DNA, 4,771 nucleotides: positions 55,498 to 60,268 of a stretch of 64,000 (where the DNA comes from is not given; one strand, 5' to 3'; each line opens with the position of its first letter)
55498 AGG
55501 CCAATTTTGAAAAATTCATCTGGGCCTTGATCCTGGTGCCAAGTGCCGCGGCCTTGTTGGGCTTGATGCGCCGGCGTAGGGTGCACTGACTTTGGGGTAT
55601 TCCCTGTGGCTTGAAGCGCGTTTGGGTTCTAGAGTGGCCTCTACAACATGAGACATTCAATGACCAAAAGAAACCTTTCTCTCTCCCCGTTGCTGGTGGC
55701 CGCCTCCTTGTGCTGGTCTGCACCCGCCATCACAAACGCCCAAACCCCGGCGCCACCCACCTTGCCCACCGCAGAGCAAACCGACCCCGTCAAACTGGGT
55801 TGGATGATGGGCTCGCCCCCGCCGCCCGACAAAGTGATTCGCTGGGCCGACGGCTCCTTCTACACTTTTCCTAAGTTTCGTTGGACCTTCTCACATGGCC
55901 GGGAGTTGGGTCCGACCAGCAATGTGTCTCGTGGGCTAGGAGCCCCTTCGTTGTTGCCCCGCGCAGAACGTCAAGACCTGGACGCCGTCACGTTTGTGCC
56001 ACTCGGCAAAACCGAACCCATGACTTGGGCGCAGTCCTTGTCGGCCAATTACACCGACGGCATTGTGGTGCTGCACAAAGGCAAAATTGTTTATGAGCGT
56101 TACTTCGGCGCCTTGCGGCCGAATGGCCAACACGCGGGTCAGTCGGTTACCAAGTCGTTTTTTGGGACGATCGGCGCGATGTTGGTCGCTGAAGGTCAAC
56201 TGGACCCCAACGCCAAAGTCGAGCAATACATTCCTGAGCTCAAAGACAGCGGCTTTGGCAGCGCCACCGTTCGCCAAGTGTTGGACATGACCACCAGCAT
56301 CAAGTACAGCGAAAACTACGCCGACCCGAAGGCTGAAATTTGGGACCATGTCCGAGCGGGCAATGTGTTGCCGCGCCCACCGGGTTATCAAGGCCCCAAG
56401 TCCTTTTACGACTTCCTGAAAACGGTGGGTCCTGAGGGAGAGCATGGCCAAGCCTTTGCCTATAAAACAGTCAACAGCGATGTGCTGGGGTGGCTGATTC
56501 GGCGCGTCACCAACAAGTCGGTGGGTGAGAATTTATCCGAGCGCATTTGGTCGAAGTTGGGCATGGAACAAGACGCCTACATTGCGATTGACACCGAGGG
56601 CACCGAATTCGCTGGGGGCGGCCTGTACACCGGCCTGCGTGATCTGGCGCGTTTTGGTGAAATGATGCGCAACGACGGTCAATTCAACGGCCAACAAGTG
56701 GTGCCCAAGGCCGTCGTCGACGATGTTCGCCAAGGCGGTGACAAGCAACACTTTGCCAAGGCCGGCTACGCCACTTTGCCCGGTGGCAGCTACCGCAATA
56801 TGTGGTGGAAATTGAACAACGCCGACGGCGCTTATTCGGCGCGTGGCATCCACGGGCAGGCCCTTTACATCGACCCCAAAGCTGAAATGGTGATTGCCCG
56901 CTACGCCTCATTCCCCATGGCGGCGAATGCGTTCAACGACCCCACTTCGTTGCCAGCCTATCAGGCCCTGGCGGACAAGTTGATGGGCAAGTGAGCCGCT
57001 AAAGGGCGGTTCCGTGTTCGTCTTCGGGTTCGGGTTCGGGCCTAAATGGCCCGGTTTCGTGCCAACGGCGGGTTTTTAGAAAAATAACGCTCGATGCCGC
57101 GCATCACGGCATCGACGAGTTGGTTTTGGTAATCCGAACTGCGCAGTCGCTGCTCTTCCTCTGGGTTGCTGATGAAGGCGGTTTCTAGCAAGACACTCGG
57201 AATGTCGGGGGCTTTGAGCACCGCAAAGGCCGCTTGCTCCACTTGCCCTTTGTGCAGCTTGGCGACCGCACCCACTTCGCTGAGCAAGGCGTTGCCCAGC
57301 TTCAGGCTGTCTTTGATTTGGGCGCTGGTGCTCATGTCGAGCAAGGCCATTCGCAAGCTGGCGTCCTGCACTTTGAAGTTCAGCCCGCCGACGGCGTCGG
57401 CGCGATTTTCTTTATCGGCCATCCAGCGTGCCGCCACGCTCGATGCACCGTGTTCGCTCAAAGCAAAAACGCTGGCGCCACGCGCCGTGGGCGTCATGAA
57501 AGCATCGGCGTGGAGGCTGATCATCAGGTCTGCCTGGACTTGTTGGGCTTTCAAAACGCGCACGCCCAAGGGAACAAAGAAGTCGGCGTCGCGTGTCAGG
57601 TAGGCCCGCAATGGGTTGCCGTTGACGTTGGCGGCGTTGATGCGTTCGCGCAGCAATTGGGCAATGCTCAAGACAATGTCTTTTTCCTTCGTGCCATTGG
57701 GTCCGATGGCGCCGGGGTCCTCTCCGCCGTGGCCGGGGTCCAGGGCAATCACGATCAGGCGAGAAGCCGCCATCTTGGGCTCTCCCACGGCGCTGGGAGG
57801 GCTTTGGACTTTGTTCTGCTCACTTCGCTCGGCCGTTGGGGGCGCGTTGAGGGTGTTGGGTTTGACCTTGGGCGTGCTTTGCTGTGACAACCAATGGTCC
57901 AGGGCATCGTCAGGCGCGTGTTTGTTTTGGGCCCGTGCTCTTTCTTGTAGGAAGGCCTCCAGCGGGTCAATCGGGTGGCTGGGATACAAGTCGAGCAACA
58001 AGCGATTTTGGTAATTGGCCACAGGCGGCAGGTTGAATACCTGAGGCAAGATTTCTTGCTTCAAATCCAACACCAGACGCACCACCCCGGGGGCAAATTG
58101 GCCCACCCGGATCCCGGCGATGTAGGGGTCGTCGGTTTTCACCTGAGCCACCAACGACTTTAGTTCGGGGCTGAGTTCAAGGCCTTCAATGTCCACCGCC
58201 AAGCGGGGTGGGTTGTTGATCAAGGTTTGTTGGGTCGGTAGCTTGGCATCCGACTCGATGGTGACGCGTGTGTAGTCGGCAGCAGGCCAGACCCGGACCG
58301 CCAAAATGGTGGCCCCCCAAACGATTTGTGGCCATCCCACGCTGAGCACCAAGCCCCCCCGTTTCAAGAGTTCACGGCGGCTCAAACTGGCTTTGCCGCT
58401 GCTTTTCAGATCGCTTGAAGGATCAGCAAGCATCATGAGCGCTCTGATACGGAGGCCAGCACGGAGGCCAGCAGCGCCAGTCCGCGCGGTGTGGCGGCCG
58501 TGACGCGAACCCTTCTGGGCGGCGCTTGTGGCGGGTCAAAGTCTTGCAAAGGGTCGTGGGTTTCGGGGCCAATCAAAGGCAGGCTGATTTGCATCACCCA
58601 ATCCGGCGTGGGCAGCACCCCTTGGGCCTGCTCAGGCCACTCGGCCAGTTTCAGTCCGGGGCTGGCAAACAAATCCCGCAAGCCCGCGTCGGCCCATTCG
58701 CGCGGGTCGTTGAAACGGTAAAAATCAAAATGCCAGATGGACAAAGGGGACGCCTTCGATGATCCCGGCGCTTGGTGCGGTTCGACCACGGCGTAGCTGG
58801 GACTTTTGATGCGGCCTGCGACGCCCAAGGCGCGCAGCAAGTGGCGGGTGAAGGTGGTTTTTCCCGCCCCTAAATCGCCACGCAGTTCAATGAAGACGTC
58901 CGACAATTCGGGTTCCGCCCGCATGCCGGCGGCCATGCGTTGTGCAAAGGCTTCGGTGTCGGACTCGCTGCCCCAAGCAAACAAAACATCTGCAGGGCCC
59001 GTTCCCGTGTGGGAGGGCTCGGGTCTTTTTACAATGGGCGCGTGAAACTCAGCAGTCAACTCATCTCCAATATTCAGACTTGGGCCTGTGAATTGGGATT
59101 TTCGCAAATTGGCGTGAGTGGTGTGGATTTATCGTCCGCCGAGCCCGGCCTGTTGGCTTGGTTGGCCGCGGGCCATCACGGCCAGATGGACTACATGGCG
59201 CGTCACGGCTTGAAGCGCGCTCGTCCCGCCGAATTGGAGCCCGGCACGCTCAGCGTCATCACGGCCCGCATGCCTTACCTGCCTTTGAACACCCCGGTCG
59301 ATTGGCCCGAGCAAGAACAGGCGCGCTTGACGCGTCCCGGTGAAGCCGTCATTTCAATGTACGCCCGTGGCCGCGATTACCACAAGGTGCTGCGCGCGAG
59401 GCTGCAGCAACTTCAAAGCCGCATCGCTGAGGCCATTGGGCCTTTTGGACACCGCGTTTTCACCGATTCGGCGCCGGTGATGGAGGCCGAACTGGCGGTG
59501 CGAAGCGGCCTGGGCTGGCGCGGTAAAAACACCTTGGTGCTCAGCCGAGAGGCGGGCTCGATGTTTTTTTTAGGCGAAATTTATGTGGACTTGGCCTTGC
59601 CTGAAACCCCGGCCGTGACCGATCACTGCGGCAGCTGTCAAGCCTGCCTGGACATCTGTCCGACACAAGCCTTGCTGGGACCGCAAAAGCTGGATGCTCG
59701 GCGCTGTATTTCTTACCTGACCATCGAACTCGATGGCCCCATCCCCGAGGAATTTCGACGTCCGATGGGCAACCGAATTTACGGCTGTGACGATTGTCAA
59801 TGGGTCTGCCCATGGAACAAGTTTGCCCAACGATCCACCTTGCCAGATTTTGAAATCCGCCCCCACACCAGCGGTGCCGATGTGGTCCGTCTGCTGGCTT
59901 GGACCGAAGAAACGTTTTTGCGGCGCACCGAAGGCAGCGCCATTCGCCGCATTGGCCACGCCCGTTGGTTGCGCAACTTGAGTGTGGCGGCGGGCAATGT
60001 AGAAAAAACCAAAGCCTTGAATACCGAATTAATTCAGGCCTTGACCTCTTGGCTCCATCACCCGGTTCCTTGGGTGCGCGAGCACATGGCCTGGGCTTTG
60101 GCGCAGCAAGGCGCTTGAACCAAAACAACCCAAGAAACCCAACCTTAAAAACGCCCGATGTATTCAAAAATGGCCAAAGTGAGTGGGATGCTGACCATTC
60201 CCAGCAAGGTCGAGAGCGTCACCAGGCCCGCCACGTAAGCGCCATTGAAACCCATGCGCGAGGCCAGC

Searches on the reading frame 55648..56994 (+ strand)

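Call 53: search_protein_families(library=pfam, proteins=[window:55648-56994:+], max_evalue=0.00001)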
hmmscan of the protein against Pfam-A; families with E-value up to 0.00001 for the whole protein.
window:55648-56994:+ (448 aa): 1 family
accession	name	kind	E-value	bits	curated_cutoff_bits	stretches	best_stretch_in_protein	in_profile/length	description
PF00144.29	Beta-lactamase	-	2e-38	132.8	27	1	139-420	19-308/329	Beta-lactamase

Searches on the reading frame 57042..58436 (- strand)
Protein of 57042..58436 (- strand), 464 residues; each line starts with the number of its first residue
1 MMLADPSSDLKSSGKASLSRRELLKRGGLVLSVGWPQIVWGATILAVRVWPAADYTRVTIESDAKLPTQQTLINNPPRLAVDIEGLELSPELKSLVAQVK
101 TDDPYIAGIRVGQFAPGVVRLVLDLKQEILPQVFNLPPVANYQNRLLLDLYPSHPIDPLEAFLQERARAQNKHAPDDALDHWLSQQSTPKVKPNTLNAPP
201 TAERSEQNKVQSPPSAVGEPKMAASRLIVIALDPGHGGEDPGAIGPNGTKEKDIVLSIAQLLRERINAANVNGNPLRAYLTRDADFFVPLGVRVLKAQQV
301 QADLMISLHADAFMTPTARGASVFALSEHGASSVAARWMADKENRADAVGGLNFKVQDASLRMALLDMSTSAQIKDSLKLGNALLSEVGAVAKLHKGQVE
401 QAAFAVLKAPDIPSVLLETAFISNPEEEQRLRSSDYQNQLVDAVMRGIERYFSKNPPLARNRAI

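Call 53: search_protein_families(library=pfam, proteins=[window:57042-58436:-], max_evalue=0.00001)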
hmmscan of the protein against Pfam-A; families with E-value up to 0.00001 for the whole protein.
window:57042-58436:- (464 aa): 2 families
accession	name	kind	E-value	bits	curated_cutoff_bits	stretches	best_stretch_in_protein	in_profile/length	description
PF01520.23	Amidase_3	-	7.2e-45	153.6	27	1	230-449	1-173/174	N-acetylmuramoyl-L-alanine amidase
PF11741.13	AMIN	-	1.8e-17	63.7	20.5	1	46-150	1-101/101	AMIN domain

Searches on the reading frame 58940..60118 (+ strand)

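Call 53: search_protein_families(library=pfam, proteins=[window:58940-60118:+], max_evalue=0.00001)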
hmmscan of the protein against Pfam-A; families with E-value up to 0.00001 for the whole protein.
window:58940-60118:+ (392 aa): 2 families
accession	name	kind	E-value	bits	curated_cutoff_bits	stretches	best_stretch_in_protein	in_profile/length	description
PF13484.11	Fer4_16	-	7.4e-24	84.7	30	1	229-293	1-66/66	4Fe-4S double cluster binding domain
PF08331.15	QueG_DUF1730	-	1.6e-20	73.3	25.1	1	93-177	1-77/77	Epoxyqueuosine reductase QueG, DUF1730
